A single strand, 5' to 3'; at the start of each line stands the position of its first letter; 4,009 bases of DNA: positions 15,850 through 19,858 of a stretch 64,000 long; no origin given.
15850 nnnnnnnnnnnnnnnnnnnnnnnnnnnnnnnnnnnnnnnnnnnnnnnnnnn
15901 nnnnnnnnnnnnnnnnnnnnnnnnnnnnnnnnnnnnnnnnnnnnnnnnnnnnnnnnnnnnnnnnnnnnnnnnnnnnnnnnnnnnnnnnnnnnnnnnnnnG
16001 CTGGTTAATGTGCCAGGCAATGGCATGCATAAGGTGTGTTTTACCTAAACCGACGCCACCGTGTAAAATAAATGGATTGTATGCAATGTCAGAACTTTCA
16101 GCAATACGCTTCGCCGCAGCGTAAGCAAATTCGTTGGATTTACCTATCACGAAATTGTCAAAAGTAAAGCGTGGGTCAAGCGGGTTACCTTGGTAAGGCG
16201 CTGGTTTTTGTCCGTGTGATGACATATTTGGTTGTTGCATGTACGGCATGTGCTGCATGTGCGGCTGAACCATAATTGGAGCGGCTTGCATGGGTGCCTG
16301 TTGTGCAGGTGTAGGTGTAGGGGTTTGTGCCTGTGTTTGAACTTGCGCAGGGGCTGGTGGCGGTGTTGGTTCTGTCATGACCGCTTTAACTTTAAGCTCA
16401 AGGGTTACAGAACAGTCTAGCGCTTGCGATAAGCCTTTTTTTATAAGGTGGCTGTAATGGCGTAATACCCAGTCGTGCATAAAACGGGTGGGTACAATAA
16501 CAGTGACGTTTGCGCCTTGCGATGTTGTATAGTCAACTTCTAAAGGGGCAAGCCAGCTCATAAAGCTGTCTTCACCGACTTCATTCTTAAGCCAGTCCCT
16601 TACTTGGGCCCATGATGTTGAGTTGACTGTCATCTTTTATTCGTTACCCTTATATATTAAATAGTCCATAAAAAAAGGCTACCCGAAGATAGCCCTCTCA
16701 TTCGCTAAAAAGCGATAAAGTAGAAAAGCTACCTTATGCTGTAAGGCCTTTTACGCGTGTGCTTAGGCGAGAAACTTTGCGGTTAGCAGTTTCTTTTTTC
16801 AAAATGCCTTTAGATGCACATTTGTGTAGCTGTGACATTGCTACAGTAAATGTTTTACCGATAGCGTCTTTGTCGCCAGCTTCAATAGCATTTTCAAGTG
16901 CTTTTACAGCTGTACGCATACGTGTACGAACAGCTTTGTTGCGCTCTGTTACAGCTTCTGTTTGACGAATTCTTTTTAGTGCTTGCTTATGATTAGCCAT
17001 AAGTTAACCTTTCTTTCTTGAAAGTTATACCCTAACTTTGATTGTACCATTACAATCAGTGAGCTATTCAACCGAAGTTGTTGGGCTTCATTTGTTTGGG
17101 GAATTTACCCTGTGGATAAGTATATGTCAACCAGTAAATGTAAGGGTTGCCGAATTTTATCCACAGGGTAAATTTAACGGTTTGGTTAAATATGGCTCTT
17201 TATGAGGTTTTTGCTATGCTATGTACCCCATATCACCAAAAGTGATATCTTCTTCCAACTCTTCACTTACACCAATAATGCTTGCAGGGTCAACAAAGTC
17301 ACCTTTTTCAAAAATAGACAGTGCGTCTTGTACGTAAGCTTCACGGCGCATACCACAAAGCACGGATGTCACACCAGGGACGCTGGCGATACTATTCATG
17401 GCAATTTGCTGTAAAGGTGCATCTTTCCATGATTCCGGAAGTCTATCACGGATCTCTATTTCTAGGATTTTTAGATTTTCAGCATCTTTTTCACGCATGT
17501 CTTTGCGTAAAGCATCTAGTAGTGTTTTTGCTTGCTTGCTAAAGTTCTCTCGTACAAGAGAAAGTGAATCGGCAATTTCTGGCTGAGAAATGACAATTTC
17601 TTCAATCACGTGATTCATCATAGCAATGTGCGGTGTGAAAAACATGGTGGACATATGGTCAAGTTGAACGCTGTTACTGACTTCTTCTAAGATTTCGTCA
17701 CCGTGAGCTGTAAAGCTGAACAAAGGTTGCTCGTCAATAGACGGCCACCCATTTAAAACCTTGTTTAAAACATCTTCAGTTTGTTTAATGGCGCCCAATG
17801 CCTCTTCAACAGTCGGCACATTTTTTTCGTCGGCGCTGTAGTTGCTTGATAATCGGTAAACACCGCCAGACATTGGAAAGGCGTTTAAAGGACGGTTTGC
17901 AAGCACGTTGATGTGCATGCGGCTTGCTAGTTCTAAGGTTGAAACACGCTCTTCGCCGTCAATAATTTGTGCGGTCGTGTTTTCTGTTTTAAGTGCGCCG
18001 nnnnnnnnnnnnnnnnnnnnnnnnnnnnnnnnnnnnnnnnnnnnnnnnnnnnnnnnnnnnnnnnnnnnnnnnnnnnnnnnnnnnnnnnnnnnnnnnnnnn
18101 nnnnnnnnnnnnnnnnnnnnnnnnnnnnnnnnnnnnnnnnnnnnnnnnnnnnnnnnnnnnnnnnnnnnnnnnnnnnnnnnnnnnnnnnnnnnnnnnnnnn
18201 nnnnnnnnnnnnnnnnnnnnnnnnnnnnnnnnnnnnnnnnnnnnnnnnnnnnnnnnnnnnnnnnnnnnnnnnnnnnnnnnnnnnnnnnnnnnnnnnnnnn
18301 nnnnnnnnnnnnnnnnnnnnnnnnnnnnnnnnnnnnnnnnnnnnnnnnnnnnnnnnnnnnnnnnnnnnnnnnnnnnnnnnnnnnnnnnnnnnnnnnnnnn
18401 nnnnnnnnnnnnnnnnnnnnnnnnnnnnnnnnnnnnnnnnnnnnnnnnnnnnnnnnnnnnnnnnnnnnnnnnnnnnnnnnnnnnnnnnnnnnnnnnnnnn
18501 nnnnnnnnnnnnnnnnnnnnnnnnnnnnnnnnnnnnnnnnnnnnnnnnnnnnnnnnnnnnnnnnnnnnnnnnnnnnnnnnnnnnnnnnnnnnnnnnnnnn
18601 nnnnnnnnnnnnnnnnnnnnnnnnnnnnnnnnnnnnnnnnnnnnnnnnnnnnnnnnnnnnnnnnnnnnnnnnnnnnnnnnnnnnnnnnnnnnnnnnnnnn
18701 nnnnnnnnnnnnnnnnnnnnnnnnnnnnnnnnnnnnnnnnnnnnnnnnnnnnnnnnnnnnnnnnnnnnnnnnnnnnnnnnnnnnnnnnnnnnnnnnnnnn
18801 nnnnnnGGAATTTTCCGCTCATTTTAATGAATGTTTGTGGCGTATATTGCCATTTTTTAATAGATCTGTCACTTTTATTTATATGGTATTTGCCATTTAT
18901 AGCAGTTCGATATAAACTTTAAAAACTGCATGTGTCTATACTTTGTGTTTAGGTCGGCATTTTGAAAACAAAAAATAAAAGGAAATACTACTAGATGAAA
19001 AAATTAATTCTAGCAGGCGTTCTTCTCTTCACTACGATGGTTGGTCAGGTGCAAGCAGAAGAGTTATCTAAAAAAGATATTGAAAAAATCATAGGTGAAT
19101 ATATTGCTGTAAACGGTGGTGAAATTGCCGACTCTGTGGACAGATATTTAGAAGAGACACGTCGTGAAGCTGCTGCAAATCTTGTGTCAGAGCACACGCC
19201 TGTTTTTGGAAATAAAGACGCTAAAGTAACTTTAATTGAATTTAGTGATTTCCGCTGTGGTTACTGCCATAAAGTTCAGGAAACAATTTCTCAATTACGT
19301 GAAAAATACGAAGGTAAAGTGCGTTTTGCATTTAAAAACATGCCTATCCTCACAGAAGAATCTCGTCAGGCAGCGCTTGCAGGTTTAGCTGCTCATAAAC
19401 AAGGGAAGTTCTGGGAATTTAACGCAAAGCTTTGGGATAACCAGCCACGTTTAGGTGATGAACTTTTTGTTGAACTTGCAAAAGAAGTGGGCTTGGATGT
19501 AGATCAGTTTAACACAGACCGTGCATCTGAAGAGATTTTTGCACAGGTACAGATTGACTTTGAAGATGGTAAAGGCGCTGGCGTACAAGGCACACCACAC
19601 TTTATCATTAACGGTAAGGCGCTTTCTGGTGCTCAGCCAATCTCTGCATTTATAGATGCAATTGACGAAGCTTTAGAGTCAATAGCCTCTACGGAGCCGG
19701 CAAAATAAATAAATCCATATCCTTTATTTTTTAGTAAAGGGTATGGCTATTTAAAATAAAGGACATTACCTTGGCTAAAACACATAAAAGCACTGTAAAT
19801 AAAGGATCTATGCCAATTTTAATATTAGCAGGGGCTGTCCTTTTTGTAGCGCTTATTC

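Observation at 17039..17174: Perfect 18-bp inverted repeat with two consensus DnaA boxes, plus an 8-bp palindrome, upstream of rpsT-dnaA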

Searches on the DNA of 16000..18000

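Call 20: search_rna_families(source=window, start=16000, end=18000, threshold=evalue, max_evalue=10)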
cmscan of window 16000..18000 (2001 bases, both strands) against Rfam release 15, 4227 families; matches with E-value up to 10: 11.
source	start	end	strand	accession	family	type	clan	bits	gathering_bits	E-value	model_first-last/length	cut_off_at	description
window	17101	17175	+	RF03858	mir-1991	Gene; miRNA;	-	27.5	66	0.016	1-66/66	no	mir-1991 microRNA precursor family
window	16664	16804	-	RF00558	L20_leader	Cis-reg; leader;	-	25.8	58.7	0.025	1-127/127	no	Ribosomal protein L20 leader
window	16008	16063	+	RF02674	AsdA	Gene; antisense;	-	25.2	52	0.019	1-81/81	no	antisense RNA of dnaA mRNA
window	16868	17024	+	RF02116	FAS-AS1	Gene; lncRNA;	-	22.3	55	4.5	1-171/171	no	FAS antisense RNA 1 conserved region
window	17108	17170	+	RF03226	mir-8196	Gene; miRNA;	-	22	59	1.3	1-65/65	no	mir-8196 microRNA precursor family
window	16612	16675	+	RF01751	potC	Cis-reg;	-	20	44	0.98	1-70/70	no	potC RNA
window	16082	16118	-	RF00345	snoR1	Gene; snRNA; snoRNA; CD-box;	CL00066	16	49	5.3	1-93/93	no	Small nucleolar RNA snoR1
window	17099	17177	+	RF04156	MIR2670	Gene; miRNA;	-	15.8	117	2.8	1-200/200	no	MIR2670 microRNA precursor family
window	17084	17192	+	RF00380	Magnesium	Cis-reg; riboswitch;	-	14.2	44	6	1-169/169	no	M-box riboswitch aptamer (ykoK leader)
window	16899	17017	+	RF00552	rncO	Cis-reg;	-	13.7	43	5.9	1-214/214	no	rncO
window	16302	16349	+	RF02723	sno_ZL1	Gene; snRNA; snoRNA; CD-box;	-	12.9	64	4.4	48-95/196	no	Small nucleolar RNA ZL1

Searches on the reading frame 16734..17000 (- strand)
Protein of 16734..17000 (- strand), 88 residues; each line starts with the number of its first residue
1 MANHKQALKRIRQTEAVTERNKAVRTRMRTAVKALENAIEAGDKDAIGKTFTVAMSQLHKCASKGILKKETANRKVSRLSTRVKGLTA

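Call 3: search_protein_families(library=pfam, proteins=[window:16734-17000:-])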
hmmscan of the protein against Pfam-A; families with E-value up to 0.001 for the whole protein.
window:16734-17000:- (88 aa): 1 family
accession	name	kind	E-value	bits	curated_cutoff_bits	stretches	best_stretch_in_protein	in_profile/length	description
PF01649.23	Ribosomal_S20p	-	2.2e-27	95.9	29.5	1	2-84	1-83/83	Ribosomal protein S20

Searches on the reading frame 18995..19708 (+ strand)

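Call 3: search_protein_families(library=pfam, proteins=[window:18995-19708:+])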
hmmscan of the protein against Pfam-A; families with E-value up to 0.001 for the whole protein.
window:18995-19708:+ (237 aa): 7 families
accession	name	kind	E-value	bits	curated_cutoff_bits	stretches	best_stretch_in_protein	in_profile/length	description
PF13462.12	Thioredoxin_4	-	2.4e-27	96.6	23.2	1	66-225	3-165/165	Thioredoxin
PF01323.26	DSBA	-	7.5e-22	78.5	25.6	1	79-223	1-190/191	DSBA-like thioredoxin domain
PF13743.12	Thioredoxin_5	-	4.9e-06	26.8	27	1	154-206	111-164/186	Thioredoxin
PF13098.12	Thioredoxin_2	-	5.4e-05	23.9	27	1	74-219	3-100/104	Thioredoxin-like domain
PF13728.12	TraF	-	0.00035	20.9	23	0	76-111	129-164/224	F plasmid transfer operon protein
PF13192.12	Thioredoxin_3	-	0.00053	20.4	24.8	0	187-223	37-74/76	Thioredoxin domain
PF00085.26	Thioredoxin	-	0.00063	20.2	23.5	0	74-113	16-55/103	Thioredoxin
